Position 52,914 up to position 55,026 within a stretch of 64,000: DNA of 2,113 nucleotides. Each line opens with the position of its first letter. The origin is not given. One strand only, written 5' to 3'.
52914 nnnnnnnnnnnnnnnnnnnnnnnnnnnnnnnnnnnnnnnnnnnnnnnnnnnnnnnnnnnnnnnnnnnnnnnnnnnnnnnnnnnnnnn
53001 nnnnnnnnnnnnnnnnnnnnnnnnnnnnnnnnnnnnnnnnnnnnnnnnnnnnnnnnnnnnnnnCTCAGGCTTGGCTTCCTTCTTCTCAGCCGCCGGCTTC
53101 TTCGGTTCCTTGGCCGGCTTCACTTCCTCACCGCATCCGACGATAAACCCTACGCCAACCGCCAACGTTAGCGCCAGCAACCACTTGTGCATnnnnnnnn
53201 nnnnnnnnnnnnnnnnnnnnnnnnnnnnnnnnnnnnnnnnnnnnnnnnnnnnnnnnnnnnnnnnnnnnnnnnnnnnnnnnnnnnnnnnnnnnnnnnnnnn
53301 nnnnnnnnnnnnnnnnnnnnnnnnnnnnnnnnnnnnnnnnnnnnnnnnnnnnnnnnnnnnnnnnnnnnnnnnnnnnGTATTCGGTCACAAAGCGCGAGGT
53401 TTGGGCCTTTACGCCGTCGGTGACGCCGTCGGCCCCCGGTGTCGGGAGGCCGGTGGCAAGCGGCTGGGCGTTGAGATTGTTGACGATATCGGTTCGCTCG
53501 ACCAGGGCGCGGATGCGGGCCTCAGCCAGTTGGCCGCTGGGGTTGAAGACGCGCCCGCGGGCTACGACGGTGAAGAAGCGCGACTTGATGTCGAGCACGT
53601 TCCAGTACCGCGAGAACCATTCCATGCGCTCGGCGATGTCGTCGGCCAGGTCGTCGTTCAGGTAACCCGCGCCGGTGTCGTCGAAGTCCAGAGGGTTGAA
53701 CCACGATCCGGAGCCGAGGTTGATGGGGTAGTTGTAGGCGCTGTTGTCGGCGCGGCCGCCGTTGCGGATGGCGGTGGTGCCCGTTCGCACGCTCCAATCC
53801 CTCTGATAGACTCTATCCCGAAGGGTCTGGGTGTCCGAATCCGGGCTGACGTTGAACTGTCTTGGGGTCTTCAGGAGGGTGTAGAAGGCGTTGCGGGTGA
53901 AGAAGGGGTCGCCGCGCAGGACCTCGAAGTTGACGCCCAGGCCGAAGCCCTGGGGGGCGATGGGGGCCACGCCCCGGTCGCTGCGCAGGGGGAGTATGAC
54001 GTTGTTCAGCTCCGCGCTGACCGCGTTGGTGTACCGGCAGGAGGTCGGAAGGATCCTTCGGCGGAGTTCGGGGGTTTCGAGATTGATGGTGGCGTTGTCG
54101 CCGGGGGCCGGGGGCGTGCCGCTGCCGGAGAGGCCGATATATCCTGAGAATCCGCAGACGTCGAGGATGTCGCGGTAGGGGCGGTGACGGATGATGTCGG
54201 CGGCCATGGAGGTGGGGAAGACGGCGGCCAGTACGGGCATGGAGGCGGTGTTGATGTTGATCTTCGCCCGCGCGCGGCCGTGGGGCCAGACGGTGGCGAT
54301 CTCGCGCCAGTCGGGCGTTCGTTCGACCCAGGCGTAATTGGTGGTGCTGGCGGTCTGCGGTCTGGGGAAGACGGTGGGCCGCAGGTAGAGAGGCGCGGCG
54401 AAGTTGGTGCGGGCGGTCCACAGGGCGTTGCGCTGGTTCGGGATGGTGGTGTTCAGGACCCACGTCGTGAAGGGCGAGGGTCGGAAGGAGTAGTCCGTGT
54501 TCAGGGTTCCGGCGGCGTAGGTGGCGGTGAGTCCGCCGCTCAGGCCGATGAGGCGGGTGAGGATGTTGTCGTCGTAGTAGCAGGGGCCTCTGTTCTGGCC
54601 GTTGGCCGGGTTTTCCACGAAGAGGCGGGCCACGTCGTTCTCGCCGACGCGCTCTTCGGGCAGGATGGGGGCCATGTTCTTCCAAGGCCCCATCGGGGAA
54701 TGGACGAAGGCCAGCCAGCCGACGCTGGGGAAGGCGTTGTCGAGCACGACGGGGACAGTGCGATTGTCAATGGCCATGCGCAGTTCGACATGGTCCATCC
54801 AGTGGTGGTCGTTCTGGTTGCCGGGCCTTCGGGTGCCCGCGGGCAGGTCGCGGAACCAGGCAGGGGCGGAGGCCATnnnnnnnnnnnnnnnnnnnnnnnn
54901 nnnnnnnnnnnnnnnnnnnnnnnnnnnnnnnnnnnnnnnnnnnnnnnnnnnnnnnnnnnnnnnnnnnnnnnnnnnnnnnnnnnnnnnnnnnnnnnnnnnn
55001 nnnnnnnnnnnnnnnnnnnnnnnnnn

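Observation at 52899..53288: Small Pro/Ala-repeat lipoprotein with 27-bp tandem repeats, driven by a near-consensus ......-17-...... promoter and strong SD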

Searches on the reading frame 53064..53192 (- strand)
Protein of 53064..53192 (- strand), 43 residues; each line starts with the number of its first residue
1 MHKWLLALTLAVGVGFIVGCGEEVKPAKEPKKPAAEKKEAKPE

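Call 29: find_homologous_proteins(query=A3, max_evalue=1)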
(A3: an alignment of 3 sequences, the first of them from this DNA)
Query A3 (3 sequences) (43 aa, profile of the alignment): 3 proteins with E <= 1 among 263 candidates.
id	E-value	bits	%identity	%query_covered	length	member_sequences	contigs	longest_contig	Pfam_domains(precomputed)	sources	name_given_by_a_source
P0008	8.0e-23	98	61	67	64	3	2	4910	-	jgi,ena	-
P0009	7.4e-5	41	61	42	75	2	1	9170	-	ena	-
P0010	1.7e-3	36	100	14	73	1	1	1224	-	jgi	jgi:hypothetical protein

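Call 31: find_encoding_contigs(protein=P0009, flank=10000, max_places=4)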
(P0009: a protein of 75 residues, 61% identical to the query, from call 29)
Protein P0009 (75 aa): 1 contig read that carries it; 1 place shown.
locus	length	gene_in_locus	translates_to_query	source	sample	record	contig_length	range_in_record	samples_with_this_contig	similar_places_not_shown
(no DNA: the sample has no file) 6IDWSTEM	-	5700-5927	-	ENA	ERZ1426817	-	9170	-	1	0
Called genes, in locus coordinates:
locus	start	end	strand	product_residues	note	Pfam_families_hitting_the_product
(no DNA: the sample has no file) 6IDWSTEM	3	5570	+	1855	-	?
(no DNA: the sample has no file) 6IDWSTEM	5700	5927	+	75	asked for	-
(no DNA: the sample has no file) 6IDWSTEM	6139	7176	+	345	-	PF01208:URO-D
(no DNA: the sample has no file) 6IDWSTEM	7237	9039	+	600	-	PF00664:ABC_membrane, PF00005:ABC_tran, PF02463:SMC_N (faint)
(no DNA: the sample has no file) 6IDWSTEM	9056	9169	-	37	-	?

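Call 32: find_encoding_contigs(protein=P0008, flank=10000, max_places=4)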
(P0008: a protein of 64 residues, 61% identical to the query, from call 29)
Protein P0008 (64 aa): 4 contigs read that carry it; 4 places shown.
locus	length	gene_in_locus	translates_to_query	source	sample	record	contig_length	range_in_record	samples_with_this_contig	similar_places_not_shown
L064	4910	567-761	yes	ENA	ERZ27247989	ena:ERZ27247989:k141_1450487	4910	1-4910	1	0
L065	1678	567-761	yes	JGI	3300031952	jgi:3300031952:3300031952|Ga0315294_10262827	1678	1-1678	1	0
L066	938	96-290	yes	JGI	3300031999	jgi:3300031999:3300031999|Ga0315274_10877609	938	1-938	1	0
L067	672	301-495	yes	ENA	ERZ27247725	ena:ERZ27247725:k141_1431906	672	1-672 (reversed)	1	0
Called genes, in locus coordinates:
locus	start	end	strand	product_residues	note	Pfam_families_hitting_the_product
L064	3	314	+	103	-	?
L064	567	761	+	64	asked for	-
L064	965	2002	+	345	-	PF01208:URO-D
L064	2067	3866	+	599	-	PF00664:ABC_membrane, PF00005:ABC_tran, PF02463:SMC_N (weak)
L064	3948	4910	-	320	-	?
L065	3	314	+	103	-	?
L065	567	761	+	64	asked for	-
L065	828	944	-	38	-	-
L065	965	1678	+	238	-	?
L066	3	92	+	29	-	?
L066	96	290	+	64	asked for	-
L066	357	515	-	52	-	-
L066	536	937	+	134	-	?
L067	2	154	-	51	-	?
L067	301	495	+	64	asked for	-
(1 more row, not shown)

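Call 37: list_cluster_members(proteins=[P0008, P0009, P0001, P0005, P0010])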
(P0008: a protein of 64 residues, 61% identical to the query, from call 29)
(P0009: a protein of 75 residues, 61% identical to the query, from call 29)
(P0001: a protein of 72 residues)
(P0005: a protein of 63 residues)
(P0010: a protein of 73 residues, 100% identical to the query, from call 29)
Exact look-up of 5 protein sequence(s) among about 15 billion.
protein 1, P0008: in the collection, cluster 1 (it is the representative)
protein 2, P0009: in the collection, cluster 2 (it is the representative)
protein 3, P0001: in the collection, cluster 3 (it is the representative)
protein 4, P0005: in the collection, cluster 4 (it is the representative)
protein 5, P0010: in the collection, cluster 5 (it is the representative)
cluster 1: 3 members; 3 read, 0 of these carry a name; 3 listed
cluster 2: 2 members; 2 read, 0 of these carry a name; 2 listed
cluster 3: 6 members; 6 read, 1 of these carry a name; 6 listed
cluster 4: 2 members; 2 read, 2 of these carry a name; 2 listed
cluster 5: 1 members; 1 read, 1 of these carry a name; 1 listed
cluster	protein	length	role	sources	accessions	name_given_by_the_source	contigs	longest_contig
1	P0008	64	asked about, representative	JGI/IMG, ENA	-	-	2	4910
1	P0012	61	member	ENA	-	-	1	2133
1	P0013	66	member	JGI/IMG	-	-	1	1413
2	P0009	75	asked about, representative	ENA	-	-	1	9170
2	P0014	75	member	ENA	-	-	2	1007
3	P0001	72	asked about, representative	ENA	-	-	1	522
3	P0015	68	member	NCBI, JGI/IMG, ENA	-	hypothetical protein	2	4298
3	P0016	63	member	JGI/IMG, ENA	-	-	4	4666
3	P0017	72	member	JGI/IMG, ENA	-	-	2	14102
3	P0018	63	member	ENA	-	-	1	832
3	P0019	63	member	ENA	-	-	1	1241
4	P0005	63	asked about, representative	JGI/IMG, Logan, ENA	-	hypothetical protein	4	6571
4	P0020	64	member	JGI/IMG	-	hypothetical protein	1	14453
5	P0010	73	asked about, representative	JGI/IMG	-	hypothetical protein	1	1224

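Call 59: search_protein_families(library=ncbifam, proteins=[P0008, P0009, P0010], max_evalue=1)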
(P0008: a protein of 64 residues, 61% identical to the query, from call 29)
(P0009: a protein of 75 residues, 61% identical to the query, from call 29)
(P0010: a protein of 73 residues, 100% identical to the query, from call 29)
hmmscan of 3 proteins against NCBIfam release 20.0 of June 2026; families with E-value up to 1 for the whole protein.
P0008 (64 aa): 3 families
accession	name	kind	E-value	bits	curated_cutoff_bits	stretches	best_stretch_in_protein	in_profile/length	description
TIGR01348.1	PDHac_trf_long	equivalog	0.0015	17.1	552.1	1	11-62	218-269/587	dihydrolipoyllysine-residue acetyltransferase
NF058595.1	invert_tail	domain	0.025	14.9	37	1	4-40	55-88/113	lipo-invert putative C-terminal anchoring domain-containing protein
NF003377.0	PRK04452.1-3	subfamily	0.063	12.2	527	1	24-62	349-387/432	acetyl-CoA decarbonylase/synthase complex subunit delta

P0009 (75 aa): 2 families
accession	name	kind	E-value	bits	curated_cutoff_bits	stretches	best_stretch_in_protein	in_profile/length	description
NF058595.1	invert_tail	domain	0.047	14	37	1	4-30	53-81/113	lipo-invert putative C-terminal anchoring domain-containing protein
TIGR03593.1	yidC_nterm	equivalog_domain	0.18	11.3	58.25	1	32-71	34-68/363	membrane protein insertase YidC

P0010 (73 aa): 5 families
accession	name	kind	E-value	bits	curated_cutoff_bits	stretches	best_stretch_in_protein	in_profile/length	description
NF049864.1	lipo_LppU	equivalog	0.064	13.2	135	1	20-68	6-55/199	LppU family putative lipoprotein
NF053527.1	lipo_Cory_WKLS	subfamily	0.12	12.3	105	1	24-70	2-51/166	WKL family lipoprotein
NF058595.1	invert_tail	domain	0.13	12.6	37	1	24-53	58-88/113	lipo-invert putative C-terminal anchoring domain-containing protein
NF003377.0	PRK04452.1-3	subfamily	0.13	11.2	527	1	40-71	353-384/432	acetyl-CoA decarbonylase/synthase complex subunit delta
NF047903.1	MmDecMmdC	equivalog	0.78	10.1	200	0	43-71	24-53/132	methylmalonyl-CoA decarboxylase subunit gamma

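Call 66: find_encoding_contigs(protein=P0012, flank=3000, max_places=3)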
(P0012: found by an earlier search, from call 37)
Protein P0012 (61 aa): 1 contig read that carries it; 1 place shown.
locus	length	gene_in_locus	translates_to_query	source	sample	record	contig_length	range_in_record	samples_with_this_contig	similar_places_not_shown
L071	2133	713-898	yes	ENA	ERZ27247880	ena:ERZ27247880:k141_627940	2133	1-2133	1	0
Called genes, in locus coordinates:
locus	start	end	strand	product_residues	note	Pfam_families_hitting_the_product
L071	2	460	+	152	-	?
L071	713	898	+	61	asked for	-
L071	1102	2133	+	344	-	?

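Call 67: find_encoding_contigs(protein=P0013, flank=3000, max_places=3)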
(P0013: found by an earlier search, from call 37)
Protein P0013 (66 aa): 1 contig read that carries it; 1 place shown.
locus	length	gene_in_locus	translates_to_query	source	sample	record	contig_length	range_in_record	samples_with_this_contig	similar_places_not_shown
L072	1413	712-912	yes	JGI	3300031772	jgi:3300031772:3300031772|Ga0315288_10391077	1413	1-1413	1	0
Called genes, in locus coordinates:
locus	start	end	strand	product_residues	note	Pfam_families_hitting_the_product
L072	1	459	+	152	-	?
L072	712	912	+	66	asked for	-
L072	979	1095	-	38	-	-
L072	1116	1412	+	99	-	?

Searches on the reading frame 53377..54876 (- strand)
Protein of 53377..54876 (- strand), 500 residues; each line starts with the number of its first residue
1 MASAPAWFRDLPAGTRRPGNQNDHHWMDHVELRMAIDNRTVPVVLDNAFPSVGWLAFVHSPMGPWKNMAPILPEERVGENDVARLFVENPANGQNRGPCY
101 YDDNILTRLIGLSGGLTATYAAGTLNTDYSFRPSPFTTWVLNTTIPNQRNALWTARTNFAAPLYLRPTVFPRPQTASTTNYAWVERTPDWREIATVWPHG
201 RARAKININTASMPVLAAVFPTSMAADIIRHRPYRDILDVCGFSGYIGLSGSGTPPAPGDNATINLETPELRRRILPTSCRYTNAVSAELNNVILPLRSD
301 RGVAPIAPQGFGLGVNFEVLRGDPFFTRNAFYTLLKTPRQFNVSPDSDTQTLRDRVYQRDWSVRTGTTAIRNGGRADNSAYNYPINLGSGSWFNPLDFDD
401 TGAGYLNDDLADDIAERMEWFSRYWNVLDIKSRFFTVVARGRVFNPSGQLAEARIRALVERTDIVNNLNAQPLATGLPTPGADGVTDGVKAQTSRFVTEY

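Call 21: find_related_loci(query=window:53377-54876:-, collection=metagenome_contigs, flank=10000)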
Query window:53377-54876:- (500 aa) in metagenome_contigs; peptide patterns used: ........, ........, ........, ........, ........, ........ (x = any residue, [..] = any of these).
86 stretches matched a pattern; 2 encode a relative of the query (tblastn E <= 1e-3); 2 distinct loci.
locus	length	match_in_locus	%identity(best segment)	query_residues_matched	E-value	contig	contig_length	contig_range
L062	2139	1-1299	53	52-500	1e-147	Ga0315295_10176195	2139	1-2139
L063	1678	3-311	73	404-500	2e-47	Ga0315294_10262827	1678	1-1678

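Call 34: find_homologous_proteins(query=window:53377-54876:-, max_evalue=0.001)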
Query window:53377-54876:- (500 aa): 1 proteins with E <= 0.001 among 8000 candidates.
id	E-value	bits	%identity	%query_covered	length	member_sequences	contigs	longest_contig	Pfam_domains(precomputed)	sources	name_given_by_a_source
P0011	1.6e-106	376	50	85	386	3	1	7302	-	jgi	jgi:hypothetical protein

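Call 35: find_encoding_contigs(protein=P0011, flank=10000, max_places=4)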
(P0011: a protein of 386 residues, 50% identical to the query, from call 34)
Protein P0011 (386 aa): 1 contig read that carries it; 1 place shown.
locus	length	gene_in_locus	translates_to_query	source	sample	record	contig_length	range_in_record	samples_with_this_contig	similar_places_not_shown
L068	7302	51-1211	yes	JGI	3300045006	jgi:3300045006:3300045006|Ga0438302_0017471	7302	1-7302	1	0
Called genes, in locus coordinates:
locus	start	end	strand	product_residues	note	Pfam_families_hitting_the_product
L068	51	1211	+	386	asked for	-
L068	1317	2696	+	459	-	PF00884:Sulfatase, PF01663:Phosphodiest (faint), PF16347:SGSH_C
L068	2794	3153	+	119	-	PF12840:HTH_20, PF01022:HTH_5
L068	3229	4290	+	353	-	PF01758:SBF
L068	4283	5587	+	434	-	PF03773:ArsP_1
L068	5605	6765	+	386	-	PF02417:Chromate_transp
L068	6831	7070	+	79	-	PF13192:Thioredoxin_3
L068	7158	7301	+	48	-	?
